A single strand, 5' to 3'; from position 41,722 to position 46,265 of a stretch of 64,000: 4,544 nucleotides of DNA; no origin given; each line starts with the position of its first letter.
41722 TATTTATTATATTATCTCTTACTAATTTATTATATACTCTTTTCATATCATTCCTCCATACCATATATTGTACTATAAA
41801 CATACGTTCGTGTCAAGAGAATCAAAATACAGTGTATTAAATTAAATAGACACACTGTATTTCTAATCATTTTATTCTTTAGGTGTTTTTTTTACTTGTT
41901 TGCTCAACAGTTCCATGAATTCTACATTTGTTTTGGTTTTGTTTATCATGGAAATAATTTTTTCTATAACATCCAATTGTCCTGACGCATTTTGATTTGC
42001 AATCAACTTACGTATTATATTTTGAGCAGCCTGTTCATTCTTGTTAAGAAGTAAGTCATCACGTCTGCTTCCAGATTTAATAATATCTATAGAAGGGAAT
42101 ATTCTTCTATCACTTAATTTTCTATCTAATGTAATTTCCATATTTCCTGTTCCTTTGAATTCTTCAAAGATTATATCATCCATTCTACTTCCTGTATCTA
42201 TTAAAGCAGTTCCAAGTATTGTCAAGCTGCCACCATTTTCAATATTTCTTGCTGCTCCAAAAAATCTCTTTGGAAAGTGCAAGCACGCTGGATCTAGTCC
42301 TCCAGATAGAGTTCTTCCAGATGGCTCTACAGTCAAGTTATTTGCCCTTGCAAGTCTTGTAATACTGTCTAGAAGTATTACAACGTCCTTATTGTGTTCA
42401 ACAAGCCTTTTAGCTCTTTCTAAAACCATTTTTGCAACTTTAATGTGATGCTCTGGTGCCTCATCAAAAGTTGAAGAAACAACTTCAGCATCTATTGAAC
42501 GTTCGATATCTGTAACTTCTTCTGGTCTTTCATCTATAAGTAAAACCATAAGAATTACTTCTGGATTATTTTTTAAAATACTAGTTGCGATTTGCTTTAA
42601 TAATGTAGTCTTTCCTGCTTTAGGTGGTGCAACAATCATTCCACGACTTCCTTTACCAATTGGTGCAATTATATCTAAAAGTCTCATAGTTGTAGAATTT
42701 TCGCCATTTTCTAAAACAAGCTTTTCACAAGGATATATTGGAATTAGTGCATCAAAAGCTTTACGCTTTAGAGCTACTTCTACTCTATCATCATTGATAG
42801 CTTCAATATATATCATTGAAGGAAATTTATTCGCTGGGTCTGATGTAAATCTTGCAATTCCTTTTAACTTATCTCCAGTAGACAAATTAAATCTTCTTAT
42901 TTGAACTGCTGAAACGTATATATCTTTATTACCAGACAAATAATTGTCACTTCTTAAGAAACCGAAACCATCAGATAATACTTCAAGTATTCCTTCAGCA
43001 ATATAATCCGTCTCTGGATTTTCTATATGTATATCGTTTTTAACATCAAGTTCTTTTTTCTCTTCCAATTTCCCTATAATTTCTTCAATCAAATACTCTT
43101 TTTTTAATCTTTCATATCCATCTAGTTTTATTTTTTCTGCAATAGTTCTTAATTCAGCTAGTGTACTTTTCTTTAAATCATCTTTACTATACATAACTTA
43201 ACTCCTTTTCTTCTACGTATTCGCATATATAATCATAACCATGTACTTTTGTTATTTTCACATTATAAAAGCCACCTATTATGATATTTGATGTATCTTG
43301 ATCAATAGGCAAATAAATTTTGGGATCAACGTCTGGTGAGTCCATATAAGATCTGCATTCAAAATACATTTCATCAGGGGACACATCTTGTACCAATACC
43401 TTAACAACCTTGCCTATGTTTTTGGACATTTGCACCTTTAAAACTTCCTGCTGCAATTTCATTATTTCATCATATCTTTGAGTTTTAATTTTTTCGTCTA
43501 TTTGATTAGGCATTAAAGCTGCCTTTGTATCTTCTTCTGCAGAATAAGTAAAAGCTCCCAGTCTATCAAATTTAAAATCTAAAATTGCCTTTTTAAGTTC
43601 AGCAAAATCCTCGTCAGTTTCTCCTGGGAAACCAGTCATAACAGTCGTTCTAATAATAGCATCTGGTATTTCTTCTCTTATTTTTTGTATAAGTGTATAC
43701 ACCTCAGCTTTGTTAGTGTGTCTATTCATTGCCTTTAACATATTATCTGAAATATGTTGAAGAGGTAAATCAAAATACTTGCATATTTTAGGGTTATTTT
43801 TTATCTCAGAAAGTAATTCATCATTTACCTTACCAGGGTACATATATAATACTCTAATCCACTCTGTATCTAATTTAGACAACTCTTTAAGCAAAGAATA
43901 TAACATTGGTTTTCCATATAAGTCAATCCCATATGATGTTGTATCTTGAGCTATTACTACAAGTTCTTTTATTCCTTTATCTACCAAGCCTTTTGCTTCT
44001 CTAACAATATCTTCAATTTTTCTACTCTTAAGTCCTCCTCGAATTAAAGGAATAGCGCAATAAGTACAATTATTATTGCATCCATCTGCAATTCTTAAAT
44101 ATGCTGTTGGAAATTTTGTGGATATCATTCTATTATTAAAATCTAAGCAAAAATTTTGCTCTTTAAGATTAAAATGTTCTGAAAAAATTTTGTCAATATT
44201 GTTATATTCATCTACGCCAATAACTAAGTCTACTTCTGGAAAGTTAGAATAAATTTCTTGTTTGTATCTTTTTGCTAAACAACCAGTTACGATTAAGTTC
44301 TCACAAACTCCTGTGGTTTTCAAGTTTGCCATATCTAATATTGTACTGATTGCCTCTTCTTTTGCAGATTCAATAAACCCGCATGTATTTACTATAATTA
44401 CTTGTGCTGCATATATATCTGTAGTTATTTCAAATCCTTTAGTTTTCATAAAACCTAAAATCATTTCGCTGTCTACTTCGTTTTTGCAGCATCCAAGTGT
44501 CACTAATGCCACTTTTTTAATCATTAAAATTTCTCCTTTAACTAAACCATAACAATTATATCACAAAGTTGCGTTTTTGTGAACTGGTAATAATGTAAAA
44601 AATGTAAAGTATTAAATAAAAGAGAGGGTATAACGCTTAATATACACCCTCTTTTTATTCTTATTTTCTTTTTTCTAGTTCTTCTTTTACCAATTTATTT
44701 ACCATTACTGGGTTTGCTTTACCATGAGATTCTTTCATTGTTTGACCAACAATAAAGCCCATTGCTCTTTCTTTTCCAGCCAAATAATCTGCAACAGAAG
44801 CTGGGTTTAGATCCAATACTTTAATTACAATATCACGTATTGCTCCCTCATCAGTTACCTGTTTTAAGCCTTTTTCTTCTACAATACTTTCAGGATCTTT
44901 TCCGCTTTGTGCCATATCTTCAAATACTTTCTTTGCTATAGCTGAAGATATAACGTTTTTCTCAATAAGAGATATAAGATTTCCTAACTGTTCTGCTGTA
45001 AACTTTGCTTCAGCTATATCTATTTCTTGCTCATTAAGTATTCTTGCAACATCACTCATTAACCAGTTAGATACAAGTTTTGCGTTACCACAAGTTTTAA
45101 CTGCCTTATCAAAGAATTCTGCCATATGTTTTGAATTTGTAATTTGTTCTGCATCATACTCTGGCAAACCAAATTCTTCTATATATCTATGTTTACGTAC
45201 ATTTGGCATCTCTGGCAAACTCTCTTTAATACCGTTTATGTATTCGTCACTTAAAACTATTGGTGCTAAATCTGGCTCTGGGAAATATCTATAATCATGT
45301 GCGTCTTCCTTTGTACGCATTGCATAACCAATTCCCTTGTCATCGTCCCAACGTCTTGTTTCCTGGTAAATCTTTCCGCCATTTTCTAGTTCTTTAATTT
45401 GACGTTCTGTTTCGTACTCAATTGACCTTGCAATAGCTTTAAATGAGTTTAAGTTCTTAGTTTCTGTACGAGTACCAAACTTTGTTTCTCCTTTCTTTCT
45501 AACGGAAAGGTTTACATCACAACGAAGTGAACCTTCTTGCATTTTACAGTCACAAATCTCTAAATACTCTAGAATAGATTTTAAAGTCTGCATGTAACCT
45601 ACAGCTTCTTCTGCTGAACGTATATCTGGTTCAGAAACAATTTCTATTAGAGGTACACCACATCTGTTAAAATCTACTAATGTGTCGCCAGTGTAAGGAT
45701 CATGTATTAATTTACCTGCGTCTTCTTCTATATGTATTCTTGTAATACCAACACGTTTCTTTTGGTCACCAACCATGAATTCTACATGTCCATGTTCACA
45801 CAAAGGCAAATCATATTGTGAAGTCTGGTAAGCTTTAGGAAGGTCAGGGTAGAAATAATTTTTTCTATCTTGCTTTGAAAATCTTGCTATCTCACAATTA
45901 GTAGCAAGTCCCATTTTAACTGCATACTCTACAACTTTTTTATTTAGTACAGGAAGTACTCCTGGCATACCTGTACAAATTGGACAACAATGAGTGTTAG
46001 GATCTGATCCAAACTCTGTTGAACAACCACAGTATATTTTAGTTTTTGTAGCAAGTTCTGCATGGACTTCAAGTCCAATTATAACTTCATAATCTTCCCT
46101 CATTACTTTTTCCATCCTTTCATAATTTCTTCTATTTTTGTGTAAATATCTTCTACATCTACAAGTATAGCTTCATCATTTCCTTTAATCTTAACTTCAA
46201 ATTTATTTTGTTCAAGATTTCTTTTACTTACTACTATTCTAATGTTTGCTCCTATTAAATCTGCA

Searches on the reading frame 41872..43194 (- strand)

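Call 35: search_protein_families(library=pfam, proteins=[window:41872-43194:-], max_evalue=0.00001)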
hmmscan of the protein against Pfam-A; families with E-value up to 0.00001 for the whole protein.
window:41872-43194:- (440 aa): 3 families
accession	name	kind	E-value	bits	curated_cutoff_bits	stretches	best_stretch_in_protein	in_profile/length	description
PF07497.18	Rho_RNA_bind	-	1.6e-24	85.9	27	1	67-138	2-72/73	Rho termination factor, RNA-binding domain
PF00006.31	ATP-synt_ab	-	5.8e-23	82.1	29.5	1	170-376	2-213/213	ATP synthase alpha/beta family, nucleotide-binding domain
PF07498.18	Rho_N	-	3.9e-06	27.2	24.9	0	6-47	1-42/43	Rho termination factor, N-terminal domain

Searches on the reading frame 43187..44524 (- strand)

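Call 41: search_protein_families(library=pfam, proteins=[window:43187-44524:-], max_evalue=0.00001)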
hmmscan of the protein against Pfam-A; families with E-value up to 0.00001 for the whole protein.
window:43187-44524:- (445 aa): 3 families
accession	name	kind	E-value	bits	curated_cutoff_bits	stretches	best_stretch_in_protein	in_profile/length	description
PF04055.27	Radical_SAM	-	9.2e-27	94.7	29.5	1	145-312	3-164/166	Radical SAM superfamily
PF00919.26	UPF0004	-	1e-26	93.2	27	1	4-103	1-98/98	Uncharacterized protein family UPF0004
PF18693.7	TRAM_2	-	1.9e-14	54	27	1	370-437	1-63/63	TRAM domain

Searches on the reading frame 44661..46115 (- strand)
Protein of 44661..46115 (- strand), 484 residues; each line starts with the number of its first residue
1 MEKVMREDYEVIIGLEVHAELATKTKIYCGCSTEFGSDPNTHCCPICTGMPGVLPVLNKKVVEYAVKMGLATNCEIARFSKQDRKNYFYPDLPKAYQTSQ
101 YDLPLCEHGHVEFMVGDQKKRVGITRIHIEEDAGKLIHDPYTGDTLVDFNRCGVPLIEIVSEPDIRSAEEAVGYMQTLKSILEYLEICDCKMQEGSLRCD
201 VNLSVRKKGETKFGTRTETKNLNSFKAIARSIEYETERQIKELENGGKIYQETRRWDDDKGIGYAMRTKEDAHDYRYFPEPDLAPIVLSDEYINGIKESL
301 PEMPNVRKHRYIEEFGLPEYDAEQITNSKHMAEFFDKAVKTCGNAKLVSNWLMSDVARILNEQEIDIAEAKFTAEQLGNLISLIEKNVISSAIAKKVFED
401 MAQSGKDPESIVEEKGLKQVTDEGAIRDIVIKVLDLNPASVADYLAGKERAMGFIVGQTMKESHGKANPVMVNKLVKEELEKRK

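Call 41: search_protein_families(library=pfam, proteins=[window:44661-46115:-], max_evalue=0.00001)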
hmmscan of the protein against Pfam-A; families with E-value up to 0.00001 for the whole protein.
window:44661-46115:- (484 aa): 2 families
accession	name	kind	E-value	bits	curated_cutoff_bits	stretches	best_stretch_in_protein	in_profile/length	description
PF02934.20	GatB_N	-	1.3e-125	418.6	23.4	1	11-293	1-276/277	GatB/GatE catalytic domain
PF02637.23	GatB_Yqey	-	2.2e-53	180.5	27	1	333-480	1-148/148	GatB domain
